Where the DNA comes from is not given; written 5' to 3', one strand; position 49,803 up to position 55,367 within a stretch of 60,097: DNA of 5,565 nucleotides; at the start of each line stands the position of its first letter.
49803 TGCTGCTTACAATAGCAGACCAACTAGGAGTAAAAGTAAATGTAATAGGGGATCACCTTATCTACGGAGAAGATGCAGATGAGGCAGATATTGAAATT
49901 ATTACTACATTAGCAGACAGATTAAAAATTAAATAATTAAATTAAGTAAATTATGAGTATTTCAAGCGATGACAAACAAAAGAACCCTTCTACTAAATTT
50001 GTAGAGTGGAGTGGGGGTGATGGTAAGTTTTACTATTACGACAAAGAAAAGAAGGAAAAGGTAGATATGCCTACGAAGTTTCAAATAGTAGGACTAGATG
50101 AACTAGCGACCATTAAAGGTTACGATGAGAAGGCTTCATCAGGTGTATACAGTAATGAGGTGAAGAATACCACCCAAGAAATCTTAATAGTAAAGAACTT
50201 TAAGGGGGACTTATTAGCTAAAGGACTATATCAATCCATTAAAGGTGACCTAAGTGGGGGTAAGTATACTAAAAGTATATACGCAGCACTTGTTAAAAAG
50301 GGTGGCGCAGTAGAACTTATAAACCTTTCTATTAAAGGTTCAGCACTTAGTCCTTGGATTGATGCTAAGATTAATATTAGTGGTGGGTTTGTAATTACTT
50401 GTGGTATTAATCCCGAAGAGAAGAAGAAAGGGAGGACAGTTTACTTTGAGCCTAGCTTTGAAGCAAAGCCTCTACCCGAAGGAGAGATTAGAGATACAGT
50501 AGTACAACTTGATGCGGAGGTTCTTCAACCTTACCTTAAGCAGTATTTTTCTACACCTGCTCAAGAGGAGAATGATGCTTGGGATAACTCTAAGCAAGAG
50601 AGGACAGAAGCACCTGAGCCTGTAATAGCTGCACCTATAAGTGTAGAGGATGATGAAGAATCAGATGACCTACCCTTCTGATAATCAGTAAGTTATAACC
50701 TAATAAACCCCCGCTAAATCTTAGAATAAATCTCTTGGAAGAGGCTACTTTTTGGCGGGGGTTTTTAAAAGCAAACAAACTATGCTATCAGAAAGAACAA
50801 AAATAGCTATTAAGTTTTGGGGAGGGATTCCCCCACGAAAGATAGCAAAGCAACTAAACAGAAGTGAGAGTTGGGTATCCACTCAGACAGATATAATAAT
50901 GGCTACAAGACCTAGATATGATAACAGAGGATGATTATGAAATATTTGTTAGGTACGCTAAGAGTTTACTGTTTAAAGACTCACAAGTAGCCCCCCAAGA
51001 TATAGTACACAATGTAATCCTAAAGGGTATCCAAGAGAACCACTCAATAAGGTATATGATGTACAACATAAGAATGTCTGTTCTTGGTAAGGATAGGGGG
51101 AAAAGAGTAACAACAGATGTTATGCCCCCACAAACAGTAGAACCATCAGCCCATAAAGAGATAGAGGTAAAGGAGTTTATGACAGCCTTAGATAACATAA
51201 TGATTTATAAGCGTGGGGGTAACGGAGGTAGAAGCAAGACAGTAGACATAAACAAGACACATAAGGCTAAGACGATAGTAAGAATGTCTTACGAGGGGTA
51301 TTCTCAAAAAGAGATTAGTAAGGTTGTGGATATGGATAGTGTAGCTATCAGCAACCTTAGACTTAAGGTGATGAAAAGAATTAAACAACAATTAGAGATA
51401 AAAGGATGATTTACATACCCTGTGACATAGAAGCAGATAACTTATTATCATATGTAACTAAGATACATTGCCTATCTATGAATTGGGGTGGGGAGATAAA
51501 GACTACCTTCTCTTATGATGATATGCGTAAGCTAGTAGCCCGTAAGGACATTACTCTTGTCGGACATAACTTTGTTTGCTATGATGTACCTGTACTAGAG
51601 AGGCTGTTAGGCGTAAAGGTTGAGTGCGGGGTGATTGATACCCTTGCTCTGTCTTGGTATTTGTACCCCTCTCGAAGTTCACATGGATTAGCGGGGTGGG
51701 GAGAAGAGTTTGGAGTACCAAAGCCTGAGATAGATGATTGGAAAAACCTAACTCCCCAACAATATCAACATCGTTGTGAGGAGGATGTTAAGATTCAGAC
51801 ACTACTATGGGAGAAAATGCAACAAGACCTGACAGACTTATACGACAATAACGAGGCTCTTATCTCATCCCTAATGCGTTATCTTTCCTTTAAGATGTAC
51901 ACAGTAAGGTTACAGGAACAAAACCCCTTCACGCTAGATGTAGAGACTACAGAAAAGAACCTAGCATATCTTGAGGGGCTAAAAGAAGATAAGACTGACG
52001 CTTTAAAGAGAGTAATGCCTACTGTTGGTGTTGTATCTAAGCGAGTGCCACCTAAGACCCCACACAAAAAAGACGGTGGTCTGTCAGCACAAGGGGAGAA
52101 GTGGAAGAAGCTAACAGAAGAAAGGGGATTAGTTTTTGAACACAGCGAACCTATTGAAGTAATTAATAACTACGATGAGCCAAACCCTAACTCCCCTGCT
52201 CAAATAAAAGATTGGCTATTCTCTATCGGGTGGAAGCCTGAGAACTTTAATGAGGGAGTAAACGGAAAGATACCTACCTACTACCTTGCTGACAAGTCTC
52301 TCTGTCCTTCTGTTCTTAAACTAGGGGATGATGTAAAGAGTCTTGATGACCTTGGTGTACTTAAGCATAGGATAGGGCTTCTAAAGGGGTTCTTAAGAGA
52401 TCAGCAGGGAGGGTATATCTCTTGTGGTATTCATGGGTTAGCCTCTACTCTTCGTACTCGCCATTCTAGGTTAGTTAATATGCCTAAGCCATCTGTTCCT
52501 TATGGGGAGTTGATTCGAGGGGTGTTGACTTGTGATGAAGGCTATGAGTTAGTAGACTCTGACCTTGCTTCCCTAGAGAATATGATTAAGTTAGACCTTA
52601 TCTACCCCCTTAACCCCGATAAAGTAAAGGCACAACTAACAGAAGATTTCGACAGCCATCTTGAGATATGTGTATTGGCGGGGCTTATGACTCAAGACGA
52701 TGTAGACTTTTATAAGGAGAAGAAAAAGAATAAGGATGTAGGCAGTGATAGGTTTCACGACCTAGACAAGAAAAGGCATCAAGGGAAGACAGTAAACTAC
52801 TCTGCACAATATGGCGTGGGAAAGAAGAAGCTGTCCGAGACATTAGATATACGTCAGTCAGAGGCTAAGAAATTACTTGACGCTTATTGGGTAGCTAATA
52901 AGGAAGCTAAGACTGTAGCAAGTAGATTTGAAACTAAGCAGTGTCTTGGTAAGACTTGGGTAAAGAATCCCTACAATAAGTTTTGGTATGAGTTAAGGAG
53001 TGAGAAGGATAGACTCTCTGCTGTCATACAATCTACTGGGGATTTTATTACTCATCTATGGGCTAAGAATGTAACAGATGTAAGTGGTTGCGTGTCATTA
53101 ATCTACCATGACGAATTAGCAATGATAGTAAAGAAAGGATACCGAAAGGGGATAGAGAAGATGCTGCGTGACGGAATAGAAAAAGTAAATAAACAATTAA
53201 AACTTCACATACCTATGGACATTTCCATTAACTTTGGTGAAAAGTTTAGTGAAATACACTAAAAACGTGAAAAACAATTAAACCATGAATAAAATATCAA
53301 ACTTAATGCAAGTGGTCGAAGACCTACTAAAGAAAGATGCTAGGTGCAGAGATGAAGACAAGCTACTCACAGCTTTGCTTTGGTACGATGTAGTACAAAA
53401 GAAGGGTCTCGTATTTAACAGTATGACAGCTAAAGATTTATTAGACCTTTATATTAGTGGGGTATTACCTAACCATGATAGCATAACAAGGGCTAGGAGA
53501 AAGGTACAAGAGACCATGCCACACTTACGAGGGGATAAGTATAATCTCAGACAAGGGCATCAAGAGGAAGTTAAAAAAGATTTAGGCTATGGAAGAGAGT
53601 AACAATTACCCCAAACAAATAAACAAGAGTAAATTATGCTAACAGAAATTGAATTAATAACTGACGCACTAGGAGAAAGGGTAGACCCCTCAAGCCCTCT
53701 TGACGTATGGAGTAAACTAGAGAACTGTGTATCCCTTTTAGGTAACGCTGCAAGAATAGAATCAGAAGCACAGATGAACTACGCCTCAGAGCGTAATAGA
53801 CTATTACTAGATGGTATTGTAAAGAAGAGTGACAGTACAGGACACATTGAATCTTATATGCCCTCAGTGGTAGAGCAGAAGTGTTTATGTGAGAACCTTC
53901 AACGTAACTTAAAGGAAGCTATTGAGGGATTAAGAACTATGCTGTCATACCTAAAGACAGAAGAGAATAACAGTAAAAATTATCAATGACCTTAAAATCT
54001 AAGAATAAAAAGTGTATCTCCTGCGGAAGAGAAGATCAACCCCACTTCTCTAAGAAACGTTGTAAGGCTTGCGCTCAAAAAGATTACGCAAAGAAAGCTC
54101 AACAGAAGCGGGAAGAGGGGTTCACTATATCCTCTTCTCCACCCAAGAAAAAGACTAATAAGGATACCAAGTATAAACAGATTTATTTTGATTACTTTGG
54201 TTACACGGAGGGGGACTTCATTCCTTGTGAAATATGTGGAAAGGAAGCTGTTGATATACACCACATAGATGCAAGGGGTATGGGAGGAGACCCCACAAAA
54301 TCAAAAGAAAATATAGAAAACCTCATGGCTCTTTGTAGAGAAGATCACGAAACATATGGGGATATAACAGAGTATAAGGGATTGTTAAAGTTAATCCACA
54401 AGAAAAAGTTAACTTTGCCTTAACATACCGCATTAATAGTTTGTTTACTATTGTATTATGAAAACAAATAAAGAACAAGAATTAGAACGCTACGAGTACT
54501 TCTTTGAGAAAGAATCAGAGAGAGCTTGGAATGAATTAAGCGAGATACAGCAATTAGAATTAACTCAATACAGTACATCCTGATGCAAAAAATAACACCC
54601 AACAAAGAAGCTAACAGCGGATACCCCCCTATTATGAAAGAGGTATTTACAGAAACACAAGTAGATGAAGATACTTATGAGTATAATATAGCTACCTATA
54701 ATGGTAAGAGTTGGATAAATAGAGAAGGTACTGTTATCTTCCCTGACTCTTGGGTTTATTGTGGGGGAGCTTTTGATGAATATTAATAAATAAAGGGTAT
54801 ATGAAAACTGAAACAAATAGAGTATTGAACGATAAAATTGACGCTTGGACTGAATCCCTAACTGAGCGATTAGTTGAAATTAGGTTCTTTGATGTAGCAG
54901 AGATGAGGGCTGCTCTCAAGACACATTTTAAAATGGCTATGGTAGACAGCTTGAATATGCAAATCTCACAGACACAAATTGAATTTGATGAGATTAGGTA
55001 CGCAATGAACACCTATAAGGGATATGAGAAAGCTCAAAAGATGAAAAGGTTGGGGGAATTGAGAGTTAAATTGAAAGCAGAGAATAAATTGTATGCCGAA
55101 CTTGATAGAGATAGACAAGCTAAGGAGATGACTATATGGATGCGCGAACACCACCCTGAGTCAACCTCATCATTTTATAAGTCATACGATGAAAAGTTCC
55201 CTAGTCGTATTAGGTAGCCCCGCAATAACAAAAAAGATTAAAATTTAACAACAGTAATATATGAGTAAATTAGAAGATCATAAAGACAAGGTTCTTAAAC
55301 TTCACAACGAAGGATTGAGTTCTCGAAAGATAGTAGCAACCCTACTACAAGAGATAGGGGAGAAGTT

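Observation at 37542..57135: Strong over-representation of the G/C-only motif GCGGGGG (extended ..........), concentrated in the replication arm and spanning codon borders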

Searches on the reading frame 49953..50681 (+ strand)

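Call 6: search_protein_families(library=pfam, proteins=[window:49953-50681:+])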
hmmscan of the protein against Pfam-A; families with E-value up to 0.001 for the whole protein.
window:49953-50681:+ (242 aa): 0 families

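Call 49: search_protein_families(library=phrogs, max_evalue=0.00001, proteins=[window:49953-50681:+])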
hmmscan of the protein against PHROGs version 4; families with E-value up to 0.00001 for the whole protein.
window:49953-50681:+ (242 aa): 1 family
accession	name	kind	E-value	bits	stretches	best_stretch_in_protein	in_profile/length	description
phrog_6706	-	unknown function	4.1e-33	116.3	1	1-215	1-211/225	-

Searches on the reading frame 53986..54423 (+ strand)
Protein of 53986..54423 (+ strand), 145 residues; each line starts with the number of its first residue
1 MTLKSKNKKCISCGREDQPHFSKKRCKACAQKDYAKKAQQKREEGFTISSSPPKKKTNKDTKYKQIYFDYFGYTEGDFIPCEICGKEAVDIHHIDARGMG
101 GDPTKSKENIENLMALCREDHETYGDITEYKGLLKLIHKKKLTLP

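Call 30: search_protein_families(library=pfam, max_evalue=0.01, proteins=[window:53986-54423:+])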
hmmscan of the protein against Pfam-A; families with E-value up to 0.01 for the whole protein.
window:53986-54423:+ (145 aa): 2 families
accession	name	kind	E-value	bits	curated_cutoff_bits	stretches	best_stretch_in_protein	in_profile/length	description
PF16784.11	HNHc_6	-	9.1e-06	25.8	26.6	1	79-123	126-171/204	Putative HNHc nuclease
PF01844.29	HNH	-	1.2e-05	25.8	21.4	1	81-125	1-45/47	HNH endonuclease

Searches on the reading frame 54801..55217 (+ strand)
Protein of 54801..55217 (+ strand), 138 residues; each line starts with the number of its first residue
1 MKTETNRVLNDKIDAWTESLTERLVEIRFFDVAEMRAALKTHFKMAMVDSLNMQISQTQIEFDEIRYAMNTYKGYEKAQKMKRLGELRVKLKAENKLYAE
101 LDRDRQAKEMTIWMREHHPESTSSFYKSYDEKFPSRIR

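Call 30: search_protein_families(library=pfam, max_evalue=0.01, proteins=[window:54801-55217:+])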
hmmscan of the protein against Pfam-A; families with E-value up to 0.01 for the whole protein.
window:54801-55217:+ (138 aa): 1 family
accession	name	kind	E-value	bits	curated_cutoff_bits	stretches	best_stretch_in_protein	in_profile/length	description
PF25764.1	KIF21A_4th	-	0.0069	16.5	33.1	1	33-119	50-134/183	KIF21A-like domain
